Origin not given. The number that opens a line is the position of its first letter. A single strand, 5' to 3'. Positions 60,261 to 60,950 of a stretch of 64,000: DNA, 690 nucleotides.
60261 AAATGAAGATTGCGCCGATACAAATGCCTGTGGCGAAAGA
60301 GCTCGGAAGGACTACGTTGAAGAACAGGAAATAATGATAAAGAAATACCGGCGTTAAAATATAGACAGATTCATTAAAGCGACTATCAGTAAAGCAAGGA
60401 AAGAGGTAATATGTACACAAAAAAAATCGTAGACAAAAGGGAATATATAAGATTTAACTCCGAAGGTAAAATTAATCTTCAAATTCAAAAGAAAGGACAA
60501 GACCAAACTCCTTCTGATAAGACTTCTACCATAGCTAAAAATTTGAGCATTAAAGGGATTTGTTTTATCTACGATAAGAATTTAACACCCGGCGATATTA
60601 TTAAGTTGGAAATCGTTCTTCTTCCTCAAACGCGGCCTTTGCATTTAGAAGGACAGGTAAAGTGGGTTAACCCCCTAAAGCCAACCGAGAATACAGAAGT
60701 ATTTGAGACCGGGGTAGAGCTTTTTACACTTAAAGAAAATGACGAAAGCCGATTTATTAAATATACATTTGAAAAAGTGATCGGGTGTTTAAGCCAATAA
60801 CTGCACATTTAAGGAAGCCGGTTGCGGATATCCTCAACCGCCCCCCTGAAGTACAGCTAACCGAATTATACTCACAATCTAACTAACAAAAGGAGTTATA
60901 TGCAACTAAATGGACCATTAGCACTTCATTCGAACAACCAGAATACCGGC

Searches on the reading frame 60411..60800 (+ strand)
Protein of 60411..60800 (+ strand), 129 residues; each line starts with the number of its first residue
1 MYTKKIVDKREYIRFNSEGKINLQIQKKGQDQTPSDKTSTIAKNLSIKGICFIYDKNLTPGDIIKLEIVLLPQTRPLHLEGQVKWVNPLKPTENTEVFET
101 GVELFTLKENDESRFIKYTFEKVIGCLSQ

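Call 13: search_protein_families(library=pfam, alignment_id=A2, max_evalue=0.001)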
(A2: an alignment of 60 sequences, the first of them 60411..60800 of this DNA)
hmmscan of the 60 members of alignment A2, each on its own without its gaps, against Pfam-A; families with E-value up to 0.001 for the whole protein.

A. member 1, window:60411-60800:+ (129 aa): 1 family
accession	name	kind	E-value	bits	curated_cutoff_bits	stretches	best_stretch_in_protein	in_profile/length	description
PF07238.19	PilZ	-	1.2e-10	42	22.5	1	9-121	2-102/102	PilZ domain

B. families by the number of members that match (of 60 scanned): 102 families (the first 25 are shown)
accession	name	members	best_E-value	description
PF02508.19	Rnf-Nqr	2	1.1e-64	Rnf-Nqr subunit, membrane protein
PF00551.24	Formyl_trans_N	2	2e-52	Formyl transferase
PF01145.31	Band_7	2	3.2e-31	SPFH domain / Band 7 family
PF00528.27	BPD_transp_1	2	3.7e-15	Binding-protein-dependent transport system inner membrane component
PF02836.23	Glyco_hydro_2_C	2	1.3e-14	Glycosyl hydrolases family 2, TIM barrel domain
PF03198.20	Glyco_hydro_72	2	6.1e-10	Glucanosyltransferase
PF13237.11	Fer4_10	2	4.5e-09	4Fe-4S dicluster domain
PF12838.12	Fer4_7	2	5.7e-09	4Fe-4S dicluster domain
PF13187.11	Fer4_9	2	4e-07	4Fe-4S dicluster domain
PF07728.20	AAA_5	2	5e-06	AAA domain (dynein-related subfamily)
PF11790.14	Glyco_hydro_cc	2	0.00039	Glycosyl hydrolase catalytic core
PF01964.24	ThiC_Rad_SAM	1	2.1e-170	Radical SAM ThiC family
PF00365.25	PFK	1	1e-116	Phosphofructokinase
PF03116.20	NQR2_RnfD_RnfE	1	4.4e-112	NQR2, RnfD, RnfE family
PF02786.22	CPSase_L_D2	1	2.3e-78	Carbamoyl-phosphate synthase L chain, ATP binding domain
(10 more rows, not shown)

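Call 34: search_protein_families(library=ncbifam, proteins=[window:60411-60800:+], max_evalue=0.01)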
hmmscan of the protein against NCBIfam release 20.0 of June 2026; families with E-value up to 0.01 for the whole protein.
window:60411-60800:+ (129 aa): 1 family
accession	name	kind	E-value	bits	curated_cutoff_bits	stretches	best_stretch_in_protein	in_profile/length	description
TIGR02266.1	gmx_TIGR02266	paralog_domain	4.8e-08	33.1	68.7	1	32-115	11-91/96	TIGR02266 family protein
